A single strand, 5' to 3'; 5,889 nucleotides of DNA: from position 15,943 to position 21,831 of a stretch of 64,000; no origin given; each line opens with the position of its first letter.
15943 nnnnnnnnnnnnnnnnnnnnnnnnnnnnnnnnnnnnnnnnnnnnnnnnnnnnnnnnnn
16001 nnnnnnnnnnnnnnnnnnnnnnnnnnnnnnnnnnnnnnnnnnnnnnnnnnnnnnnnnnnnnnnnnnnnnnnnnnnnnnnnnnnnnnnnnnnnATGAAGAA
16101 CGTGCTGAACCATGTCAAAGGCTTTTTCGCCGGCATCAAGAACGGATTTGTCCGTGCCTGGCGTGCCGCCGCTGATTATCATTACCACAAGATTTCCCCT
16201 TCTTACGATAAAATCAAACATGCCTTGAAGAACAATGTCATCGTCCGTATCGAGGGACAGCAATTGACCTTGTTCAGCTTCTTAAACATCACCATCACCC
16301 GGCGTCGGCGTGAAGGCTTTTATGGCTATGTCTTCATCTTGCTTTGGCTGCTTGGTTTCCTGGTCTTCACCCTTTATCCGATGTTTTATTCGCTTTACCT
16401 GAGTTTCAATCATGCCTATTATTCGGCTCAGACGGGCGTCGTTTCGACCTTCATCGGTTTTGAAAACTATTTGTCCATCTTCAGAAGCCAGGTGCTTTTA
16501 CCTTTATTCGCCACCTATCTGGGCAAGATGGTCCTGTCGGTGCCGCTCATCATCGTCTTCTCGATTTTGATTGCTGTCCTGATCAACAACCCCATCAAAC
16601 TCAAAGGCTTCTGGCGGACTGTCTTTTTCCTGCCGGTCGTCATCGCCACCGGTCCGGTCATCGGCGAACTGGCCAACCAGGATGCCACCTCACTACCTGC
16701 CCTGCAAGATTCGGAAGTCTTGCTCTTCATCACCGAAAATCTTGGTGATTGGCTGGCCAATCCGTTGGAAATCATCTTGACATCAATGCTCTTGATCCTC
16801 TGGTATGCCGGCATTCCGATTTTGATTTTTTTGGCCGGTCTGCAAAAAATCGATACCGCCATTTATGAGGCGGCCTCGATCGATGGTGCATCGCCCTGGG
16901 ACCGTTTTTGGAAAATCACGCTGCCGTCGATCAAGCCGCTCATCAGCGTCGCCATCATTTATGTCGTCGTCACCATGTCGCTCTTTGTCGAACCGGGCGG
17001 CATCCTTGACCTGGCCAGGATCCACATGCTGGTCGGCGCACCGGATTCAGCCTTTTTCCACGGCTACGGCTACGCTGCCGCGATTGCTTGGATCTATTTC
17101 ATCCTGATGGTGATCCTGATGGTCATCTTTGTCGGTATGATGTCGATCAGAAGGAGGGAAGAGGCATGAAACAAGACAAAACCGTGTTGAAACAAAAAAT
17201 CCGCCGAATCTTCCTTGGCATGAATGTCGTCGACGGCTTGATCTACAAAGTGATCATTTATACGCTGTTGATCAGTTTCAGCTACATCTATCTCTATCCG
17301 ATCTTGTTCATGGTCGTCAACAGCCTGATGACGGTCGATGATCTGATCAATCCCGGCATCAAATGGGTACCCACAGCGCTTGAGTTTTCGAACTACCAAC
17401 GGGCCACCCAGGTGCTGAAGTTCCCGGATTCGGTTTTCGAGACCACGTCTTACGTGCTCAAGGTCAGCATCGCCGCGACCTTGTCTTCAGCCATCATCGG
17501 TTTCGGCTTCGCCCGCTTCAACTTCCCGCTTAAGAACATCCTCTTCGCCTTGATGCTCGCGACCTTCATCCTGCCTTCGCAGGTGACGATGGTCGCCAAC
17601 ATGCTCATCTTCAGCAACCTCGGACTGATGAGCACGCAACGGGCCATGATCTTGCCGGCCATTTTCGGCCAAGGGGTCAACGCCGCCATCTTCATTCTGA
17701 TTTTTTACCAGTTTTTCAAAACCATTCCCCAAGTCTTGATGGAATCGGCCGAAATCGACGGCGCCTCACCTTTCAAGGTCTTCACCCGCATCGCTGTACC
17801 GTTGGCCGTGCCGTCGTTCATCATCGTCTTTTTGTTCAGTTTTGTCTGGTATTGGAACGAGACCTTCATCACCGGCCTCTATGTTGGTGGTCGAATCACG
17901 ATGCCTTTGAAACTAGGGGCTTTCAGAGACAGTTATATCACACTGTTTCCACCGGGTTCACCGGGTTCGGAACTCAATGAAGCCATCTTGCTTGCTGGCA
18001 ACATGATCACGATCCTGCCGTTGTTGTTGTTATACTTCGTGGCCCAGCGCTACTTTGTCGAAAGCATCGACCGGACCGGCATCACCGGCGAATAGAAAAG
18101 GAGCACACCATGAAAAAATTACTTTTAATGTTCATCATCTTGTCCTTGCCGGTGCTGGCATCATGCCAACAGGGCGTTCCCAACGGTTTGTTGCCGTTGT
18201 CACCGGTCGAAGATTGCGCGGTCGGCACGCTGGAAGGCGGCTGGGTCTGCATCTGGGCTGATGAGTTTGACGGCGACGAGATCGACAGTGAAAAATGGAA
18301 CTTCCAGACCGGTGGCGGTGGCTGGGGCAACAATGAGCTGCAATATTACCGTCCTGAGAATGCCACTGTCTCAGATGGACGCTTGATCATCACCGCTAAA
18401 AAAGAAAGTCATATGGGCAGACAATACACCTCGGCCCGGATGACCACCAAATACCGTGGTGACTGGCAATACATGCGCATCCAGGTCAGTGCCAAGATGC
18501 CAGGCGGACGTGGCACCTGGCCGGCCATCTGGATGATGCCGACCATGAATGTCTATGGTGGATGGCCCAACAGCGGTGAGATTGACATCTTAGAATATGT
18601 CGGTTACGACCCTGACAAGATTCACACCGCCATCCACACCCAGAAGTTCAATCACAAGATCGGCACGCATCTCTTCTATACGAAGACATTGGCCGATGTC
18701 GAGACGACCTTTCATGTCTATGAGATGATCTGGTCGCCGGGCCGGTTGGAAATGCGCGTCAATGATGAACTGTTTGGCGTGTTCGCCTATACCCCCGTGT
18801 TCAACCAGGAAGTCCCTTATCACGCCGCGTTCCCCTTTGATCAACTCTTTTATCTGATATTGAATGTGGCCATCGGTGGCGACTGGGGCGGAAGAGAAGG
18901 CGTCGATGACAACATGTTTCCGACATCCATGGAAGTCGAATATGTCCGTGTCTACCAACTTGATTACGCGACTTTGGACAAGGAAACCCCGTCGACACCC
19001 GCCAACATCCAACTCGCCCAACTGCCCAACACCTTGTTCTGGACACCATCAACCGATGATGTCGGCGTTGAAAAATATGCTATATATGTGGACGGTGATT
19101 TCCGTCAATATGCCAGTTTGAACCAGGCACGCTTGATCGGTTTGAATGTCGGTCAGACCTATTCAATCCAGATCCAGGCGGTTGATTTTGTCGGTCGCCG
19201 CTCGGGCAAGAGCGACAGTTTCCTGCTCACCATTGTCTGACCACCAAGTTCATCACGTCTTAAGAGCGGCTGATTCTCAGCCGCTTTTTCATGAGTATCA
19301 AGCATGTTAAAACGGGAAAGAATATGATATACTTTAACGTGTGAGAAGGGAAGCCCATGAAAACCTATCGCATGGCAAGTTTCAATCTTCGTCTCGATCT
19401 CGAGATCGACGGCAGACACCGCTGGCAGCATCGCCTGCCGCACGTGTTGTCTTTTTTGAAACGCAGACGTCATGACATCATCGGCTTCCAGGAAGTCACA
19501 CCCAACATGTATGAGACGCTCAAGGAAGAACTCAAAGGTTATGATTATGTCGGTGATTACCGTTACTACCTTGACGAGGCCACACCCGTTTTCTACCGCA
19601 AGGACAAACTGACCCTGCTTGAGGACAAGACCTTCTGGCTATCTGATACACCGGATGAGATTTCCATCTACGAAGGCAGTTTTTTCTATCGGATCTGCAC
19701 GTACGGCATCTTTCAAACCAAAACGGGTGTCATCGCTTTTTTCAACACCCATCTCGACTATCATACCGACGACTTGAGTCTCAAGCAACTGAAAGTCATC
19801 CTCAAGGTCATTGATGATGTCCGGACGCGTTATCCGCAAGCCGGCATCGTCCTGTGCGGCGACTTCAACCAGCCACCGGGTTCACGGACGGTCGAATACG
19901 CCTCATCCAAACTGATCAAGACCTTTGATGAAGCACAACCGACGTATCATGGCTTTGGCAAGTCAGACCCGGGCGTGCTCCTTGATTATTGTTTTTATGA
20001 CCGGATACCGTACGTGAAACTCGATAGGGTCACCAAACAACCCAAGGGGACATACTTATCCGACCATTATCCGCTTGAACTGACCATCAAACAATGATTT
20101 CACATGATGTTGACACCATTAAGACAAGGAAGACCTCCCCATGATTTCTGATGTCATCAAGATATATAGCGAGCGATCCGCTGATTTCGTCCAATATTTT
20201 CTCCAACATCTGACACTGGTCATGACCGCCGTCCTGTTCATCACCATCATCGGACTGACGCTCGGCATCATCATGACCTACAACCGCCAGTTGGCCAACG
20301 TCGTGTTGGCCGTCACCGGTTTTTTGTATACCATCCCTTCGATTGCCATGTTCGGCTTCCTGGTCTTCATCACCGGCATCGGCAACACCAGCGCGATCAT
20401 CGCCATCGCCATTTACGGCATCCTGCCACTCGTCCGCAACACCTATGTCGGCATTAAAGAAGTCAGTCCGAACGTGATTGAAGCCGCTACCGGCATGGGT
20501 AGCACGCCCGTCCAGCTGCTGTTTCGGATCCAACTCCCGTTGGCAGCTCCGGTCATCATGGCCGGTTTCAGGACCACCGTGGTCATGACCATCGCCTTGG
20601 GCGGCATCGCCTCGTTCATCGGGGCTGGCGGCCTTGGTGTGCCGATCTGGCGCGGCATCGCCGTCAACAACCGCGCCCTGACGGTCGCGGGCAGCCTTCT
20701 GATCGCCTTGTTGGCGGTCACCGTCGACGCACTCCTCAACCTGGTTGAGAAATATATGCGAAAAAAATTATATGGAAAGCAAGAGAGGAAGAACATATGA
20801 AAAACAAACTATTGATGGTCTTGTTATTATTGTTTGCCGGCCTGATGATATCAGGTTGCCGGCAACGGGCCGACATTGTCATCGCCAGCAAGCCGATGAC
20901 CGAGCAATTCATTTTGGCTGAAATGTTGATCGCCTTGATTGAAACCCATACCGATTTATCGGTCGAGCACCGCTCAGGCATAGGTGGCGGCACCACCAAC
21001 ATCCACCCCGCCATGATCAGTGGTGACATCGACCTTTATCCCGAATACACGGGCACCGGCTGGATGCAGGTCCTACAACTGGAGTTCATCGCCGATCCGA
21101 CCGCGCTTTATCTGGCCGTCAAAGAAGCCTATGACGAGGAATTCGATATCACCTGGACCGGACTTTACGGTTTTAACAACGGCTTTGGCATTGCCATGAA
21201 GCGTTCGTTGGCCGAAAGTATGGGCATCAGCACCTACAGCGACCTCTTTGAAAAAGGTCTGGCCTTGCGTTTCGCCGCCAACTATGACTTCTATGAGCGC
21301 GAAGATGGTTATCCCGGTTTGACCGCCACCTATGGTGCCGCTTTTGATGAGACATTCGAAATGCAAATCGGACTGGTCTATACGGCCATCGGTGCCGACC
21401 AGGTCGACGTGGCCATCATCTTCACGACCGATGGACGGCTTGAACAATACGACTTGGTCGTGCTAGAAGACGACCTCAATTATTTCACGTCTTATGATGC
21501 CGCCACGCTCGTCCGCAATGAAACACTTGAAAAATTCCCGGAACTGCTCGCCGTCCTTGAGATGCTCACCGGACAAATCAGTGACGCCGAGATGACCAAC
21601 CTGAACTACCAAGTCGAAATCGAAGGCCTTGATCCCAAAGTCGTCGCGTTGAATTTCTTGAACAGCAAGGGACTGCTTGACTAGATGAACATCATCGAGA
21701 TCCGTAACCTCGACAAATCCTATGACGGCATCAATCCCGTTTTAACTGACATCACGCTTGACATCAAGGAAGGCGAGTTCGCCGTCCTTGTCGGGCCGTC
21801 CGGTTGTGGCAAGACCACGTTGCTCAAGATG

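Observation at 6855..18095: Best candidate for an undescribed system: a giant anchored SBP fusion, an NHL/TPR/Yip1 protein and a DUF5696-like protein wired into a double ABC importer operon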

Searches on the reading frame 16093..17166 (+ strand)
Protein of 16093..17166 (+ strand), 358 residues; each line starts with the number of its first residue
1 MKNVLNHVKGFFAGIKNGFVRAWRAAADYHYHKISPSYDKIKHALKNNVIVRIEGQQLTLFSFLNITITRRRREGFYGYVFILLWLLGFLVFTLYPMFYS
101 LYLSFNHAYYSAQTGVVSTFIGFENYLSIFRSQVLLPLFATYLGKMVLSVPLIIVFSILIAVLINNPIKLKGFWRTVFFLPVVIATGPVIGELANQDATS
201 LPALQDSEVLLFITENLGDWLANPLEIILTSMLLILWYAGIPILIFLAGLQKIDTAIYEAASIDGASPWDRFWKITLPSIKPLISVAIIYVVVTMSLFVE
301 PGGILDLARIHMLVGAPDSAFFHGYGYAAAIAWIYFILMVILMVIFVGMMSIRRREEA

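Call 3: search_protein_families(library=pfam, proteins=[window:16093-17166:+], max_evalue=0.01)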
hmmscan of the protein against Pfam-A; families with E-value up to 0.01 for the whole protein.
window:16093-17166:+ (358 aa): 1 family
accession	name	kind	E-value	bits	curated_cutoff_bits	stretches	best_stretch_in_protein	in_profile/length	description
PF00528.27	BPD_transp_1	-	4.3e-07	30.3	26.4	1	145-348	25-173/184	Binding-protein-dependent transport system inner membrane component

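Call 7: search_protein_families(library=ncbifam, proteins=[window:16093-17166:+], max_evalue=0.001)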
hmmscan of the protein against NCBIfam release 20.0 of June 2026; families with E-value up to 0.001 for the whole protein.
window:16093-17166:+ (358 aa): 8 families
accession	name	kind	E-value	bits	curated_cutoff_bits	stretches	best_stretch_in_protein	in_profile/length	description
NF007852.0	PRK10561.1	equivalog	9.5e-11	42.1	335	1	75-306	11-235/295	sn-glycerol-3-phosphate ABC transporter permease UgpA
TIGR03262.1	PhnU2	equivalog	2.8e-09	36.2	593.25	1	90-297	15-204/546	putative 2-aminoethylphosphonate ABC transporter permease subunit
NF040931.1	ABC_arch_GlcT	equivalog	1.5e-08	34.7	360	1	89-354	8-274/278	glucose ABC transporter permease GlcT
NF008232.0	PRK10999.1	equivalog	8e-07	28.1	392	1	119-289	263-438/520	maltose ABC transporter permease MalF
TIGR00969.1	3a0106s02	subfamily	2.1e-05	24.1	240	1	232-289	146-205/272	sulfate ABC transporter permease subunit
NF008231.0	PRK10998.1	equivalog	2.3e-05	24.1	261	1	232-294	161-225/296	maltose ABC transporter permease MalG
NF043074.1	MMSYN1_0196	equivalog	0.00035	20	350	0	113-346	41-259/277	spermidine/putrescine ABC transporter permease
TIGR03255.1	PhnV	equivalog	0.00049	19.9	358.7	1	246-289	160-203/270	2-aminoethylphosphonate ABC transport system, membrane component PhnV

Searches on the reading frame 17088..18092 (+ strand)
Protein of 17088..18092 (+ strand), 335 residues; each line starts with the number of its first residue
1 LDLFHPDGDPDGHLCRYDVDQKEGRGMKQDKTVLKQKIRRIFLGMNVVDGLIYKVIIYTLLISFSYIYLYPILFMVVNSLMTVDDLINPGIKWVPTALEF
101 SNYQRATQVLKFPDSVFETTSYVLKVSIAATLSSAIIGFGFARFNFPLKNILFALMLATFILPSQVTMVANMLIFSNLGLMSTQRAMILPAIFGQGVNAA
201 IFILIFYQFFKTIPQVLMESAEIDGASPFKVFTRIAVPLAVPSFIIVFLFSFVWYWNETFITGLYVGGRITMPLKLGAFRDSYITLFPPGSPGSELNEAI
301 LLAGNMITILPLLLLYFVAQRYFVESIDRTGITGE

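Call 3: search_protein_families(library=pfam, proteins=[window:17088-18092:+], max_evalue=0.01)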
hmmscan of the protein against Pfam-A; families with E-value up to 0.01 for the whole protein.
window:17088-18092:+ (335 aa): 1 family
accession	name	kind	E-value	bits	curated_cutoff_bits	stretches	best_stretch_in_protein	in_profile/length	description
PF00528.27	BPD_transp_1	-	3.4e-15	56.7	26.4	1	136-326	3-181/184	Binding-protein-dependent transport system inner membrane component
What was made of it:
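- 17166..18095 (+): Module gene 8: MalG-type permease 4. BPD_transp_1, E=3.4e-15 (call 3).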

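Call 7: search_protein_families(library=ncbifam, proteins=[window:17166-18092:+], max_evalue=0.001)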
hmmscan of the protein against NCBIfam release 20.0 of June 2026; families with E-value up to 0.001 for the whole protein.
window:17166-18092:+ (309 aa): 11 families
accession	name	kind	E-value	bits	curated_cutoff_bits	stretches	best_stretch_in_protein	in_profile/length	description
NF040932.1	ABC_arch_GlcU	equivalog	1.6e-22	80.4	340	1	29-301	3-264/272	glucose ABC transporter permease GlcU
NF008210.0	PRK10973.1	equivalog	5.9e-21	75.4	297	1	28-300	9-275/281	sn-glycerol-3-phosphate ABC transporter permease UgpE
NF008231.0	PRK10998.1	equivalog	2.1e-17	63.6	261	1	29-306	14-294/296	maltose ABC transporter permease MalG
NF007047.0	PRK09500.1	equivalog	9.7e-08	31.9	326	1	34-239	9-206/257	spermidine/putrescine ABC transporter permease PotC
NF040931.1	ABC_arch_GlcT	equivalog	4.5e-07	29.8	360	1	36-227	6-213/278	glucose ABC transporter permease GlcT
TIGR01581.1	Mo_ABC_porter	hypoth_equivalog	5.4e-07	29.3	210.3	1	90-225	19-167/225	ABC transporter permease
TIGR02141.1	modB_ABC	equivalog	9.4e-07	28.7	182.6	1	98-232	4-151/208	molybdate ABC transporter permease subunit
NF008232.0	PRK10999.1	equivalog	5e-06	25.5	392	1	177-242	391-456/520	maltose ABC transporter permease MalF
TIGR02139.1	permease_CysT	equivalog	3.3e-05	23.6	246.1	1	88-226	46-197/265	sulfate ABC transporter permease subunit CysT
NF007044.0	PRK09497.1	equivalog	4.5e-05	23.1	348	0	147-235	139-224/285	spermidine/putrescine ABC transporter permease PotB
NF006939.0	PRK09421.1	equivalog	0.00011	21.7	262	1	92-227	10-159/230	molybdate ABC transporter permease subunit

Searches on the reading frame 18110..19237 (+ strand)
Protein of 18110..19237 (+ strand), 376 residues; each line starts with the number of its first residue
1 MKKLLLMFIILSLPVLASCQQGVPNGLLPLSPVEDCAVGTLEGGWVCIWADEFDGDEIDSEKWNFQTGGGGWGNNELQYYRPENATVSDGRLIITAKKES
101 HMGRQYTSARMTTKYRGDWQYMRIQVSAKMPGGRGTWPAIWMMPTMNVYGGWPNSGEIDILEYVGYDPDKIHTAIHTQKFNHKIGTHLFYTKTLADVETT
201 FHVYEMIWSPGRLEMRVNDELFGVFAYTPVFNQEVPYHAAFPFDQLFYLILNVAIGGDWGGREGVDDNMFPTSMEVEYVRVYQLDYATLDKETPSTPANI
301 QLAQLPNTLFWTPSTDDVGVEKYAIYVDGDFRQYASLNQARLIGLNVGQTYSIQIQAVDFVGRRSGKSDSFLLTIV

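Call 3: search_protein_families(library=pfam, proteins=[window:18110-19237:+], max_evalue=0.01)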
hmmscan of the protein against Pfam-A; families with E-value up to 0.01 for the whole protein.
window:18110-19237:+ (376 aa): 2 families
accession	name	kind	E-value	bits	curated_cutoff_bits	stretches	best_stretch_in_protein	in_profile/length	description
PF00722.28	Glyco_hydro_16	-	3.2e-18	66.2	22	1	81-264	10-167/175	Glycosyl hydrolases family 16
PF03935.22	SKN1_KRE6_Sbg1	-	3.3e-09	36.1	30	1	72-145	148-224/501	Beta-glucan synthesis-associated protein SKN1/KRE6/Sbg1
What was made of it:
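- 18110..19240 (+): GH16 lipoprotein, a laminarinase-type endo-beta-1,3-glucanase with a C-terminal extension. Pfam GH16 (call 3).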

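Call 7: search_protein_families(library=ncbifam, proteins=[window:18110-19237:+], max_evalue=0.001)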
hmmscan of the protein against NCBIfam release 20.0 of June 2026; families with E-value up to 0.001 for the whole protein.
window:18110-19237:+ (376 aa): 3 families
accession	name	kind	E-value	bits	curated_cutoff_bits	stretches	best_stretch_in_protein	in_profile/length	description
NF052454.1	BtaGlycanEglC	equivalog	9.1e-21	74.3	700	1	63-285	244-459/459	endo-1,3-1,4-beta-glycanase EglC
NF041449.1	K_carrageenase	equivalog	4.8e-09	35.8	350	1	49-142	28-119/283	kappa-carrageenase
NF041611.1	exoglucan_CbhB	equivalog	0.00054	18.1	1950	1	277-371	688-786/997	exoglucanase CbhB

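Call 75: search_solved_structures(query=window:18110-19237:+, max_evalue=0.00001)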
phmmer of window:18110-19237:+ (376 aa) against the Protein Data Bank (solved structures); distinct sequences matched with E-value up to 0.00001: 34.
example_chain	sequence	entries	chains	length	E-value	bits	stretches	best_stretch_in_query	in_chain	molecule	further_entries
3iln_A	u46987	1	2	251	7.9e-73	249.1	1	45-283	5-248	Laminarinase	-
7wwc_A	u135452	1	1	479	4.6e-69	236.7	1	41-283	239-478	beta-1,3(4)-glucanase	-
7ww4_A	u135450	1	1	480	4.6e-69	236.7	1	41-283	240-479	beta-1,3(4)-glucanase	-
6xof_A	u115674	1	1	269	9.4e-57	196.2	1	44-283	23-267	GH16 family protein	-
6xqf_A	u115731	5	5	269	4.3e-56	194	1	44-283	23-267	GH16 family protein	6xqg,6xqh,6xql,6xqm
5wut_A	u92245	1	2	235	1.6e-55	192.1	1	44-283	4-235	ULam111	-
6jh5_A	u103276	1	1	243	9.4e-50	173.1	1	44-284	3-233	LamCAT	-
6jhj_A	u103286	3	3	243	5.6e-49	170.6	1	44-284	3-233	LamCAT | laminarinase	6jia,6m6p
3azx_A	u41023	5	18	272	6.9e-46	160.4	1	44-283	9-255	Laminarinase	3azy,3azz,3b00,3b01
2hyk_A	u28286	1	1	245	7.1e-46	160.4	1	47-284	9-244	Beta-1,3-glucanase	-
4dfs_A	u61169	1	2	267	8.4e-46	160.1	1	44-283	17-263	Glycoside hydrolase, family 16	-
8va4_A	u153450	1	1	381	2.4e-44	155.3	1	38-283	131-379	Glycoside hydrolase family 16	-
2vy0_A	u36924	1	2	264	2.7e-44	155.2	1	44-283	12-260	ENDO-BETA-1,3-GLUCANASE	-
3atg_A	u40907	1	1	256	3e-44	155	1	47-289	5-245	GLUCANASE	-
4crq_A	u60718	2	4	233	5.6e-44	154.1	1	47-283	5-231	ENDO-1,3-BETA-GLUCANASE, FAMILY GH16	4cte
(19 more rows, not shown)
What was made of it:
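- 18110..19240 (+): PDB 3iln laminarinase, E=7.9e-73 (call 75).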

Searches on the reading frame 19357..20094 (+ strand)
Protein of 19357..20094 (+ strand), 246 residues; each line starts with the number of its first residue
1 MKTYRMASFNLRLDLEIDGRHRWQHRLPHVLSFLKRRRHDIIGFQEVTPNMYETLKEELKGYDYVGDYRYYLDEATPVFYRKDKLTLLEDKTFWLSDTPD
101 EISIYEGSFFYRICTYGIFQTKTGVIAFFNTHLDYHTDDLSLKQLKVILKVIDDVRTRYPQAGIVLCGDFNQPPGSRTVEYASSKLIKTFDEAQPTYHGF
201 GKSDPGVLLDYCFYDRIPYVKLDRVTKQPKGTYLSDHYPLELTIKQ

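Call 4: search_protein_families(library=pfam, proteins=[window:19357-20094:+], max_evalue=0.01)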
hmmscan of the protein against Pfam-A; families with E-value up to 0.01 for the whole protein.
window:19357-20094:+ (246 aa): 1 family
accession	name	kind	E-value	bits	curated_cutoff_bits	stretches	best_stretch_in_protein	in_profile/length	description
PF03372.29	Exo_endo_phos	-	1.8e-13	51.2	24.5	1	7-237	1-225/225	Endonuclease/Exonuclease/phosphatase family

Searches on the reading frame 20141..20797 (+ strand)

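Call 4: search_protein_families(library=pfam, proteins=[window:20141-20797:+], max_evalue=0.01)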
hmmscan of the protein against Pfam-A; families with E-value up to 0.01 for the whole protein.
window:20141-20797:+ (219 aa): 1 family
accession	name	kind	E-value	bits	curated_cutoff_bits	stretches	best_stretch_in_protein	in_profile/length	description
PF00528.27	BPD_transp_1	-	4.8e-23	82.3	26.4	1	38-208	1-184/184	Binding-protein-dependent transport system inner membrane component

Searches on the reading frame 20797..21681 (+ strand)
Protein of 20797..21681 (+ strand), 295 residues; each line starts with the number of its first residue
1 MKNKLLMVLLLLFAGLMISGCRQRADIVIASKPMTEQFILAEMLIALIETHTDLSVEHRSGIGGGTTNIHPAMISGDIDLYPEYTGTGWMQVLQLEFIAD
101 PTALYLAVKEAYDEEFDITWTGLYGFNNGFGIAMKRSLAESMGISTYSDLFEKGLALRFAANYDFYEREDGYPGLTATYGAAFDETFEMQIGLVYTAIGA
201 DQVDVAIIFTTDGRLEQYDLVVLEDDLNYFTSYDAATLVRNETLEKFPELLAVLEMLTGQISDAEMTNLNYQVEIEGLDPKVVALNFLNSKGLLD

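Call 4: search_protein_families(library=pfam, proteins=[window:20797-21681:+], max_evalue=0.01)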
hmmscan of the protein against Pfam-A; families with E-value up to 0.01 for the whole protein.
window:20797-21681:+ (295 aa): 1 family
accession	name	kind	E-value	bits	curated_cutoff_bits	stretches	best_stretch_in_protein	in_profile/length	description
PF04069.17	OpuAC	-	2.9e-57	194.7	21.2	1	26-289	2-256/257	Substrate binding domain of ABC-type glycine betaine transport system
